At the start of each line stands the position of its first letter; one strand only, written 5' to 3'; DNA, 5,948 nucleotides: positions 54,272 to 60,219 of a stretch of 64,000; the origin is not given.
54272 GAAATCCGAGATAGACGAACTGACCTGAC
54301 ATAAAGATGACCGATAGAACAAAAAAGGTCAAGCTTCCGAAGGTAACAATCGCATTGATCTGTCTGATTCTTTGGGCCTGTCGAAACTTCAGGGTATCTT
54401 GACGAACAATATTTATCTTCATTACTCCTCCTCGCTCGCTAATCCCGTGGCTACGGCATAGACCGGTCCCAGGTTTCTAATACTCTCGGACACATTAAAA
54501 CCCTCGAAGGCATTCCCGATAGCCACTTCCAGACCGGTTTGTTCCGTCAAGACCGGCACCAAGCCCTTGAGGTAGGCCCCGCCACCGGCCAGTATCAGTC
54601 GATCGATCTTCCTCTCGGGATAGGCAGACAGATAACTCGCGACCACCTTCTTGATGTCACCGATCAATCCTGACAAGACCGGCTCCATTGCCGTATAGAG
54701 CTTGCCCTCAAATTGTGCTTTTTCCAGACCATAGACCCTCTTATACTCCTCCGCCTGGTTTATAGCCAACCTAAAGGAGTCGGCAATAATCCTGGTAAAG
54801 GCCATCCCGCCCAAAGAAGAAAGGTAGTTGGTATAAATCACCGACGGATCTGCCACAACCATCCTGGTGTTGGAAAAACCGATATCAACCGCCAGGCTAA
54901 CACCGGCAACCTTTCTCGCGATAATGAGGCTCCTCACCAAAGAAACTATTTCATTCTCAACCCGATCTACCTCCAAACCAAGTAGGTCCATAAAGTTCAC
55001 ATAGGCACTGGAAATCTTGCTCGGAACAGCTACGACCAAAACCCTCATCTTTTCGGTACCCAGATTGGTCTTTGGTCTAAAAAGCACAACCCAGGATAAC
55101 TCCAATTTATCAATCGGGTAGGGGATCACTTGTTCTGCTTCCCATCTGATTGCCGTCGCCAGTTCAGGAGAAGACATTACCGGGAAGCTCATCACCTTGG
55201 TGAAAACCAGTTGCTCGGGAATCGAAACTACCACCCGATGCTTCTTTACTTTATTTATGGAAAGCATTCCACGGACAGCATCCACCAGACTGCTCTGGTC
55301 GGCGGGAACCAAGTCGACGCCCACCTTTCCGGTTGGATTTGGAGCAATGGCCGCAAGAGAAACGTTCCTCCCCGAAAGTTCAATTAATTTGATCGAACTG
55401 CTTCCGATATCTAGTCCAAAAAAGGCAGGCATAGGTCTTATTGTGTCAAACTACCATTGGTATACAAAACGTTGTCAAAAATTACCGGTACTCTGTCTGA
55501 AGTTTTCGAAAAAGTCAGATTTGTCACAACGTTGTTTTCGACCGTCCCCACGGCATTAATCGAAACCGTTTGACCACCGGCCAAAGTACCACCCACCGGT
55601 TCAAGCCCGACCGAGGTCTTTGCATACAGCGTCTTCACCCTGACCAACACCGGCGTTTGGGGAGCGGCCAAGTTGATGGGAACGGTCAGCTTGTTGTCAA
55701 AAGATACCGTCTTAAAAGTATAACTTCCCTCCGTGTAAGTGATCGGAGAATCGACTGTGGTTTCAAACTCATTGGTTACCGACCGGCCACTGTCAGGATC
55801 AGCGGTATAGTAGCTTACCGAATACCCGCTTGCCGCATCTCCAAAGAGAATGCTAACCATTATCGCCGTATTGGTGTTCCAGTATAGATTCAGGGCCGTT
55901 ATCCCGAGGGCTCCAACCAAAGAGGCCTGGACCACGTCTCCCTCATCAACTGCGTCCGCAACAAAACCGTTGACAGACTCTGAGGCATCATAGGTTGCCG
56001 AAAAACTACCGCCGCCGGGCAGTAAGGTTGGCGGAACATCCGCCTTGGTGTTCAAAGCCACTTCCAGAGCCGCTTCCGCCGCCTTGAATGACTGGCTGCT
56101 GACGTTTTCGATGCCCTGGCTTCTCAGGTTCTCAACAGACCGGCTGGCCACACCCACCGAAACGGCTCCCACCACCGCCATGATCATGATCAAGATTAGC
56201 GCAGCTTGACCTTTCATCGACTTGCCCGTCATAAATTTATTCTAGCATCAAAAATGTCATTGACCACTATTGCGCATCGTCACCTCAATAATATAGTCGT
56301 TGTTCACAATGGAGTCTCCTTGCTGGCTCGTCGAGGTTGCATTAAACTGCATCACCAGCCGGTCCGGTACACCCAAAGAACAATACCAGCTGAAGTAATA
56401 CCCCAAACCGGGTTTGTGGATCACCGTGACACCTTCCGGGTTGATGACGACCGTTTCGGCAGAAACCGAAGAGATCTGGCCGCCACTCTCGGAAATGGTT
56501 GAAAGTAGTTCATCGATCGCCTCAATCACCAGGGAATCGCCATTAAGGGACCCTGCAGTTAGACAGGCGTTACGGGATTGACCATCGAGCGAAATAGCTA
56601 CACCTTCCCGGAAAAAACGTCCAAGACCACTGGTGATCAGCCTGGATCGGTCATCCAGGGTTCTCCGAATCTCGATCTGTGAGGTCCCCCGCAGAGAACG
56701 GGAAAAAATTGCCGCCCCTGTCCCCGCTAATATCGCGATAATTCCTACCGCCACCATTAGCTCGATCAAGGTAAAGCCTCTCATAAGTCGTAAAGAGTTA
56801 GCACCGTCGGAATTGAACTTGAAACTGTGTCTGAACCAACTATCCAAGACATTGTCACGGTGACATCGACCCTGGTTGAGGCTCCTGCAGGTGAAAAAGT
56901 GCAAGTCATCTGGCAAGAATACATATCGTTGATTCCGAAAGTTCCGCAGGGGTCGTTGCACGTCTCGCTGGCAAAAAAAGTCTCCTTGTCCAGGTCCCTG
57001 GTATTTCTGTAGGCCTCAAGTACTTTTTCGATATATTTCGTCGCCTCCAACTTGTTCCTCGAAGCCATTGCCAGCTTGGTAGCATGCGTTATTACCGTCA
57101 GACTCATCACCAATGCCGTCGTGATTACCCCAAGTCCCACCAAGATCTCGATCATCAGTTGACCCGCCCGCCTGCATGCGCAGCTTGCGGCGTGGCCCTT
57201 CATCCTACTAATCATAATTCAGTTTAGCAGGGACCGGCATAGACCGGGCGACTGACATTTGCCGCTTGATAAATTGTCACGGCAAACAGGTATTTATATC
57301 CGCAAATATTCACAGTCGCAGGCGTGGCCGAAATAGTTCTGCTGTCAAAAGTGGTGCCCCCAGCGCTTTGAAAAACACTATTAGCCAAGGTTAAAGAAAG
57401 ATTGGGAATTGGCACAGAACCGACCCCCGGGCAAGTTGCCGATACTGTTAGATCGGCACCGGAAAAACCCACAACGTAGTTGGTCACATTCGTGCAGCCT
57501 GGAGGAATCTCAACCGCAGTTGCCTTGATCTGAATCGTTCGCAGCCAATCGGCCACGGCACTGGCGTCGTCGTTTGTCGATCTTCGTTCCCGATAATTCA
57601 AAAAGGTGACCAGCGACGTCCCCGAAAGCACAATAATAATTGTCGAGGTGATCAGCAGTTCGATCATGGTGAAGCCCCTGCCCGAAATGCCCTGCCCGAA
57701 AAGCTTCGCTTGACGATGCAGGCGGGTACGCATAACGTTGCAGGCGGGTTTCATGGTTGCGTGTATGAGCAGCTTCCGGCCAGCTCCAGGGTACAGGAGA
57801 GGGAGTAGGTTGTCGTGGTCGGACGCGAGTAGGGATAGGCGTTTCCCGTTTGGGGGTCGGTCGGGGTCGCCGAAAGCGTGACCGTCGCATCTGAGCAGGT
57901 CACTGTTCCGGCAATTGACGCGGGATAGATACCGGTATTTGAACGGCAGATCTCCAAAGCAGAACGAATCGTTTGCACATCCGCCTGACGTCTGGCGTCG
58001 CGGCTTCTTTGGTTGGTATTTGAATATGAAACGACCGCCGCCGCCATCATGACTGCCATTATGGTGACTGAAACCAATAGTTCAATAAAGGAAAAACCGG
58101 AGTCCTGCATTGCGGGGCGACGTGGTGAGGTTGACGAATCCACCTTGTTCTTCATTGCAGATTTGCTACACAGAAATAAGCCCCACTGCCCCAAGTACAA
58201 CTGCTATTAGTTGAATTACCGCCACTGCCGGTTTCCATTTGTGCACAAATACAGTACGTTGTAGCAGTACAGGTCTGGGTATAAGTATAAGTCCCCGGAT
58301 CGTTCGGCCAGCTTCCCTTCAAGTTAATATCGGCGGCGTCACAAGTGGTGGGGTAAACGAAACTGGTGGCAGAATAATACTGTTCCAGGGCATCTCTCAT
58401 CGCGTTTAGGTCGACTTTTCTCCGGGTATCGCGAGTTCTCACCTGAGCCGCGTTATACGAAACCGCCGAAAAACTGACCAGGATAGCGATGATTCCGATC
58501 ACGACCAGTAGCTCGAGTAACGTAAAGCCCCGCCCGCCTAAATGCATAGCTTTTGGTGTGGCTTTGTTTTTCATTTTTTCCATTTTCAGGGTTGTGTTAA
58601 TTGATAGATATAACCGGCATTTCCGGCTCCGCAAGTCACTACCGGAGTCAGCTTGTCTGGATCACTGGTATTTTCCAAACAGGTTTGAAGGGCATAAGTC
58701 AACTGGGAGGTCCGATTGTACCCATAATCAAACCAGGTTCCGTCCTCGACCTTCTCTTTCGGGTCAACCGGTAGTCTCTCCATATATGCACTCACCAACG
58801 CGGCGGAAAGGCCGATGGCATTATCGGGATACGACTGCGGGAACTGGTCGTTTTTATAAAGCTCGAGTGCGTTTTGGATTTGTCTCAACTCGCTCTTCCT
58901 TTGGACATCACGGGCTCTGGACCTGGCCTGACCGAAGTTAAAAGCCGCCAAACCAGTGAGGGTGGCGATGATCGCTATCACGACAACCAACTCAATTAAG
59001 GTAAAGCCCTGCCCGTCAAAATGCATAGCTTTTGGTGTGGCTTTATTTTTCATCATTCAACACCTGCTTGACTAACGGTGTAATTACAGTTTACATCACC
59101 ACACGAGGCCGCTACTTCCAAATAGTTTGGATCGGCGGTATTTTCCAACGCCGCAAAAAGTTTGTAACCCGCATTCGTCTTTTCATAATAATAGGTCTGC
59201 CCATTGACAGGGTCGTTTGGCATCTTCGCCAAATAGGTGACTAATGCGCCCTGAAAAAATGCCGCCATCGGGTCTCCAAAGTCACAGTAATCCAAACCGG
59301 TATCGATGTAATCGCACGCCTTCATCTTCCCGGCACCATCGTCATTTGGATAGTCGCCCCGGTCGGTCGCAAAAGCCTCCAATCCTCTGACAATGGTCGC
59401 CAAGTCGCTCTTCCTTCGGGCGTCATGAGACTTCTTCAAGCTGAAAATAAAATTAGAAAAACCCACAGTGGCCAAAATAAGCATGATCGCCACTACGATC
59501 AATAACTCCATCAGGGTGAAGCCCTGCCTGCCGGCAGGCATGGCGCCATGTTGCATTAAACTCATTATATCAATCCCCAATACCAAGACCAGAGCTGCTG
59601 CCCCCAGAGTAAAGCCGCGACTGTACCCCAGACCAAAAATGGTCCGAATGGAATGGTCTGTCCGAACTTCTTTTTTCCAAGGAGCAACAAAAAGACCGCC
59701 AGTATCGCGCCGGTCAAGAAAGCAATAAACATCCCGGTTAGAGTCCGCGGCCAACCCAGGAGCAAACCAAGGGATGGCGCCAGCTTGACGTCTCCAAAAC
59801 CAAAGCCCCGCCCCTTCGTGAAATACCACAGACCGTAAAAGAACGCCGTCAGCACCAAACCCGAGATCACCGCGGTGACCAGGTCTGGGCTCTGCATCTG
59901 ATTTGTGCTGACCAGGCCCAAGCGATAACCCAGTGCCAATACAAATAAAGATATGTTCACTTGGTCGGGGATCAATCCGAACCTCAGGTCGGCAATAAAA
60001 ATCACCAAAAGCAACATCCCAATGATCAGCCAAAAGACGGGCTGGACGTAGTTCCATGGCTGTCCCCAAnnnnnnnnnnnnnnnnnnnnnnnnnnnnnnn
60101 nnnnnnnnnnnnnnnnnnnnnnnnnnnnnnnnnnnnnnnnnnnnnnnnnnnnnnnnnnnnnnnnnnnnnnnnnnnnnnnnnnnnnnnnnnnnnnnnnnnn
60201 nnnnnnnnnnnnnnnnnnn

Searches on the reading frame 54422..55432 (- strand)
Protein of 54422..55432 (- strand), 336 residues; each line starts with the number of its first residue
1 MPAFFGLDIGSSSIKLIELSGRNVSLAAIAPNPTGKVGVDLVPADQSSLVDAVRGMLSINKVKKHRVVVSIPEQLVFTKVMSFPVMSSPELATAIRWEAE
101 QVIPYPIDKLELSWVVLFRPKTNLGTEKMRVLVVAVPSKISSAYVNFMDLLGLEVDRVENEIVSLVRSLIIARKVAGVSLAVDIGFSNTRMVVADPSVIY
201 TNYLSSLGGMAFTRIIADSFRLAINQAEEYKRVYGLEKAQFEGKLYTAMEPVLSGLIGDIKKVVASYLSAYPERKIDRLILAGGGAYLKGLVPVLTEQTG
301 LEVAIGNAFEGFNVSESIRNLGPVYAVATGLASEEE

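Call 5: search_protein_families(library=pfam, proteins=[window:54422-55432:-], max_evalue=0.01)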
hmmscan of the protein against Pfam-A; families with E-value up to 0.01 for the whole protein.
window:54422-55432:- (336 aa): 3 families
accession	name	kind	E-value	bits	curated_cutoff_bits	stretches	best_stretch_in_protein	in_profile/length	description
PF11104.14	PilM_2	-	7.1e-39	134.1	27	1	6-332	1-336/340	Type IV pilus assembly protein PilM;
PF14450.12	FtsA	-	6.3e-11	43.2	31.8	1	181-329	2-126/127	Cell division protein FtsA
PF06723.19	MreB_Mbl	-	0.0036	16.6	27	0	252-307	249-305/327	MreB/Mbl protein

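Call 26: search_protein_families(library=ncbifam, proteins=[window:54422-55432:-], max_evalue=0.01)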
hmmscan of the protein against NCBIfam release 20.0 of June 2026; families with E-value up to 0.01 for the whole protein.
window:54422-55432:- (336 aa): 8 families
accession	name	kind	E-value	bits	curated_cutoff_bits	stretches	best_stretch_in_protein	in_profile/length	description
TIGR01175.1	pilM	subfamily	9.4e-45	153.1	133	1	5-332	6-344/348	type IV pilus assembly protein PilM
NF045709.1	Amuc_1101_fam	equivalog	1.5e-20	73.6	650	1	51-318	56-327/608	Amuc_1101 family PilM-like pilus complex protein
TIGR02529.1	EutJ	subfamily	5e-10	39.2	152.1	1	140-304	72-223/239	ethanolamine utilization protein EutJ family protein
NF011660.0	PRK15080.1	equivalog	2e-09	37.1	182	1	134-304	99-256/277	ethanolamine utilization protein EutJ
TIGR01174.1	ftsA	equivalog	2.4e-07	30.2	175.85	1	130-242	149-261/371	cell division protein FtsA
NF040964.1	MamK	subfamily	0.0039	16.3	400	0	244-298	238-292/335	MamK family actin-like protein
NF010539.0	PRK13927.1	subfamily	0.005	15.8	293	0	277-307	281-312/339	rod shape-determining protein MreB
TIGR00904.1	mreB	subfamily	0.0058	15.7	365.75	0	253-307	257-312/334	MreB/Mrl family cell shape determining protein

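Call 33: find_homologous_proteins(query=window:54422-55432:-, max_evalue=1e-40)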
Query window:54422-55432:- (336 aa): 829 proteins with E <= 1e-40 among 8000 candidates; the best 120 are listed.
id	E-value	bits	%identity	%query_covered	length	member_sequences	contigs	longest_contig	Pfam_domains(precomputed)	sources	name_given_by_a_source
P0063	2.5e-183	627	88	100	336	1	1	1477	PF14450.13,PF11104.15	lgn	-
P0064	3.0e-183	627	87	100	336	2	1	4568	PF14450.13,PF11104.15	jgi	-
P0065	1.0e-181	622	86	100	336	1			PF14450.13,PF11104.15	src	-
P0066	1.0e-175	602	83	100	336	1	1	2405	PF14450.13,PF11104.15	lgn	-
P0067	1.3e-173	595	81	100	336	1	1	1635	PF14450.13,PF11104.15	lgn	-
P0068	2.4e-173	594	81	100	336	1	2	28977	PF14450.13,PF11104.15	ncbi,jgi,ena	-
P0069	2.1e-171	588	81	100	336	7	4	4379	PF14450.13,PF11104.15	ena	-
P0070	3.3e-171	587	80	100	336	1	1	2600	PF14450.13,PF11104.15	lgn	-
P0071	8.4e-171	586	80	100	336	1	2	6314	PF14450.13,PF11104.15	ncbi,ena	-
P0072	1.8e-170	585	79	100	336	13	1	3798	PF14450.13,PF11104.15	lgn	-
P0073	4.9e-169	580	79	100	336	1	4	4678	PF14450.13,PF11104.15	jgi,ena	-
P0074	4.1e-168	577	79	100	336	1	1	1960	PF14450.13,PF11104.15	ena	-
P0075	1.2e-167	575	79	100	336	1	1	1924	PF14450.13,PF11104.15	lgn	-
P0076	1.5e-167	575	79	100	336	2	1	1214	PF05134.20,PF14450.13,PF11104.15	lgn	-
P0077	2.2e-167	574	79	100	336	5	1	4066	PF14450.13,PF11104.15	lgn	-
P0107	8.8e-125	435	59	100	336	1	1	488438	PF14450.13,PF11104.15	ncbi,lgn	-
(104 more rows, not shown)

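Call 35: find_encoding_contigs(protein=P0107, flank=10000, max_places=2)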
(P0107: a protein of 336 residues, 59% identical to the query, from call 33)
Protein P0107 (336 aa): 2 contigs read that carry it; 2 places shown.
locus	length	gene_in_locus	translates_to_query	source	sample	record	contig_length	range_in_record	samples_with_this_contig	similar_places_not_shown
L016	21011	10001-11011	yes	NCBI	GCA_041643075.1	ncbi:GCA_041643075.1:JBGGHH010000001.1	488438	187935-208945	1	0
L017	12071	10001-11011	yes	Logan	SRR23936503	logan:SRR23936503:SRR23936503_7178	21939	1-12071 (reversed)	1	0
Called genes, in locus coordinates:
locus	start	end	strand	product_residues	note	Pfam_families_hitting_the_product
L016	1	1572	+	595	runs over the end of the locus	PF05157:MshEN, PF00437:T2SSE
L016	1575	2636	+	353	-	PF00437:T2SSE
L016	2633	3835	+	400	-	PF28597:T2SSF_N, PF00482:T2SSF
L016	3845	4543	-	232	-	PF20803:PaaX_M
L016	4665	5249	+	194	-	PF07963:N_methyl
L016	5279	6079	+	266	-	PF06750:A24_N_bact, PF01478:Peptidase_A24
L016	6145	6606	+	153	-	-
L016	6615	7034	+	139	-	PF07963:N_methyl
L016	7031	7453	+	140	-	PF07963:N_methyl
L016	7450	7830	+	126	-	PF08334:T2SSG (weak)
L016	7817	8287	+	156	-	PF07963:N_methyl (weak)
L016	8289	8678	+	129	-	-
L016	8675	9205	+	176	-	PF07963:N_methyl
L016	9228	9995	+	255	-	-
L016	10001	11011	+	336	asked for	PF11104:PilM_2, PF14450:FtsA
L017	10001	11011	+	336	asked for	PF11104:PilM_2, PF14450:FtsA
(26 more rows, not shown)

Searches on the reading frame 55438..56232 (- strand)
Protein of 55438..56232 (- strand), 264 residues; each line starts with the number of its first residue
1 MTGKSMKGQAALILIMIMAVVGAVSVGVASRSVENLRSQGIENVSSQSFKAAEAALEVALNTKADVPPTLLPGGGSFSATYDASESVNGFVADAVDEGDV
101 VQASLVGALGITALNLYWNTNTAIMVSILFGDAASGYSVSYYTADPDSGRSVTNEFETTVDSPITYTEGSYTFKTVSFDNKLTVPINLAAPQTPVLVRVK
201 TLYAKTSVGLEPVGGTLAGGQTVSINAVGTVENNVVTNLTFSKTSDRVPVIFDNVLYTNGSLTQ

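Call 5: search_protein_families(library=pfam, proteins=[window:55438-56232:-], max_evalue=0.01)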
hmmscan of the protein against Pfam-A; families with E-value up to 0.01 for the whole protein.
window:55438-56232:- (264 aa): 0 families

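Call 40: search_protein_families(library=pfam, proteins=[window:55438-56232:-], max_evalue=10)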
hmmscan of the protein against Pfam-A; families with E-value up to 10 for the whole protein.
window:55438-56232:- (264 aa): 0 families

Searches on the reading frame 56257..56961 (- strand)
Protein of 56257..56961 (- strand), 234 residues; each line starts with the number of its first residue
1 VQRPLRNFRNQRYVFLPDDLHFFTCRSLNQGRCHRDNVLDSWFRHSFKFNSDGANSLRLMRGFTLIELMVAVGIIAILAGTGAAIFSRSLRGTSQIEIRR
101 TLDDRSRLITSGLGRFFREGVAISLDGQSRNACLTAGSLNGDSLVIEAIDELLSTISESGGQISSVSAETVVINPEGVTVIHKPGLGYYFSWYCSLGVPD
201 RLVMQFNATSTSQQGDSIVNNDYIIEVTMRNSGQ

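Call 5: search_protein_families(library=pfam, proteins=[window:56257-56961:-], max_evalue=0.01)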
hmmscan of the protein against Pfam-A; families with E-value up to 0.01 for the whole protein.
window:56257-56961:- (234 aa): 1 family
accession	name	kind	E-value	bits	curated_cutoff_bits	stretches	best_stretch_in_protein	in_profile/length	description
PF07963.17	N_methyl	-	5e-07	29.5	21.2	1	61-80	5-24/27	Prokaryotic N-terminal methylation motif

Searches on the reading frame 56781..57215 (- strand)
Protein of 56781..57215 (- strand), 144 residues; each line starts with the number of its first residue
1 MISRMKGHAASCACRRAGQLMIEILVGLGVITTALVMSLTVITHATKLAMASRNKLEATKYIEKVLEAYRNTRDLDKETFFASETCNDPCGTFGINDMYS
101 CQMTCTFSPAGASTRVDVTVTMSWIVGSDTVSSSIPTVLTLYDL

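Call 5: search_protein_families(library=pfam, proteins=[window:56781-57215:-], max_evalue=0.01)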
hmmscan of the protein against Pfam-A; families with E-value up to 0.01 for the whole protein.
window:56781-57215:- (144 aa): 0 families

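Call 40: search_protein_families(library=pfam, proteins=[window:56781-57215:-], max_evalue=10)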
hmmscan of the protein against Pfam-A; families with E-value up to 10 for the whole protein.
window:56781-57215:- (144 aa): 2 families
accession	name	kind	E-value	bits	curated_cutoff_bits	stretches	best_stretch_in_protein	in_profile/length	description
PF07261.16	DnaB_2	-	0.14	12.3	22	1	35-70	27-60/74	Replication initiation and membrane attachment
PF15879.10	MWFE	-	0.2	12.4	27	1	23-50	3-30/55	NADH-ubiquinone oxidoreductase MWFE subunit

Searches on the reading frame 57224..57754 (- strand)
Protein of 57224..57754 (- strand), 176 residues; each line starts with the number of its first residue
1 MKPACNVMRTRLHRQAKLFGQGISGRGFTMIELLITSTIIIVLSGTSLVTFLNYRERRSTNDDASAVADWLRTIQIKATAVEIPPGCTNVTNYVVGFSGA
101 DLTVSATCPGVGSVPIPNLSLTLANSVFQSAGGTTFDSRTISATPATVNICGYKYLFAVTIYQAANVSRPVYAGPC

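Call 5: search_protein_families(library=pfam, proteins=[window:57224-57754:-], max_evalue=0.01)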
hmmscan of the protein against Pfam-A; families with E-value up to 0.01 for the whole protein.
window:57224-57754:- (176 aa): 1 family
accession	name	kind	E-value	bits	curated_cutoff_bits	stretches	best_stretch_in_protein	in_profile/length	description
PF07963.17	N_methyl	-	0.0011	18.9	21.2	1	26-45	5-24/27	Prokaryotic N-terminal methylation motif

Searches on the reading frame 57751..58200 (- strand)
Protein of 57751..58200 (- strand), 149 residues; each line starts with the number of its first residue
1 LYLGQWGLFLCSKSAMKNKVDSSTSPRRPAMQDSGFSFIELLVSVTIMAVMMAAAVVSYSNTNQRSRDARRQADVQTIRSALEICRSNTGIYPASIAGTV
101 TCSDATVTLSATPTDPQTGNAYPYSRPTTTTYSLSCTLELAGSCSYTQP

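Call 5: search_protein_families(library=pfam, proteins=[window:57751-58200:-], max_evalue=0.01)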
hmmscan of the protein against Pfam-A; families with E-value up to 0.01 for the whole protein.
window:57751-58200:- (149 aa): 1 family
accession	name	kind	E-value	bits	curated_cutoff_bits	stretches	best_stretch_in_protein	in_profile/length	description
PF07963.17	N_methyl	-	1.2e-06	28.2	21.2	1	33-56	4-27/27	Prokaryotic N-terminal methylation motif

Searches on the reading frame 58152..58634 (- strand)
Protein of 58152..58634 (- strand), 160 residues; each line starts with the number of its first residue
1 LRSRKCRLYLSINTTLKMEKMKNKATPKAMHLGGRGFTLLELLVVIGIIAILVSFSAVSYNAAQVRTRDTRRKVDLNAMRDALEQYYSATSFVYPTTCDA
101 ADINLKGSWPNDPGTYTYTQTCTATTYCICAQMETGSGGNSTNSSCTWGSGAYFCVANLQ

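Call 5: search_protein_families(library=pfam, proteins=[window:58152-58634:-], max_evalue=0.01)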
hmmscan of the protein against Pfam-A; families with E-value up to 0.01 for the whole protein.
window:58152-58634:- (160 aa): 1 family
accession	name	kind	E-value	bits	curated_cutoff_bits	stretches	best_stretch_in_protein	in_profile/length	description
PF07963.17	N_methyl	-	4.7e-06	26.4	21.2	1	35-55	5-25/27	Prokaryotic N-terminal methylation motif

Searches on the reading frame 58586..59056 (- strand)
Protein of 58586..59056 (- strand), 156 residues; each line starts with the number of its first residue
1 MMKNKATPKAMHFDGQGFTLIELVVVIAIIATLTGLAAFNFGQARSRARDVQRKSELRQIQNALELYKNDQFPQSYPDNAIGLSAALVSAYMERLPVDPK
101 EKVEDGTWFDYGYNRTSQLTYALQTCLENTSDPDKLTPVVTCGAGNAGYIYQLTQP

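Call 5: search_protein_families(library=pfam, proteins=[window:58586-59056:-], max_evalue=0.01)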
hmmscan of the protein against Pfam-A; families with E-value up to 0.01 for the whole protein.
window:58586-59056:- (156 aa): 1 family
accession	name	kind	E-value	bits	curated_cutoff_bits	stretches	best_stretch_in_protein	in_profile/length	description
PF07963.17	N_methyl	-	6.1e-06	26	21.2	1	16-37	5-26/27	Prokaryotic N-terminal methylation motif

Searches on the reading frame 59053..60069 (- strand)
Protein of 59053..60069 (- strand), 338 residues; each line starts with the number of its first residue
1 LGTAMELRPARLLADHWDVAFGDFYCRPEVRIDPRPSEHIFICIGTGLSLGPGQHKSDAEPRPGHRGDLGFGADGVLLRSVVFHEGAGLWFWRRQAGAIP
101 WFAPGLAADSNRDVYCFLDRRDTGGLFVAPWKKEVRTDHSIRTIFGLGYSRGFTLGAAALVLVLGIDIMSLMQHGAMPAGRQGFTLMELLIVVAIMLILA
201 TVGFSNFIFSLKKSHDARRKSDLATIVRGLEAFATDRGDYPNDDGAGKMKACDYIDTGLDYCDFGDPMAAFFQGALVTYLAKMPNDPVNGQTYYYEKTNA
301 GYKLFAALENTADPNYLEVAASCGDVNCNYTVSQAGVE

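Call 6: search_protein_families(library=pfam, proteins=[window:59053-60069:-], max_evalue=0.01)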
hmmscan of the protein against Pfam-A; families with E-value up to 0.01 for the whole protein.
window:59053-60069:- (338 aa): 1 family
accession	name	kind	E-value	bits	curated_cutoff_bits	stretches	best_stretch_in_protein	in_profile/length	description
PF07963.17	N_methyl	-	9.1e-06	25.5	21.2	1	181-202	4-25/27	Prokaryotic N-terminal methylation motif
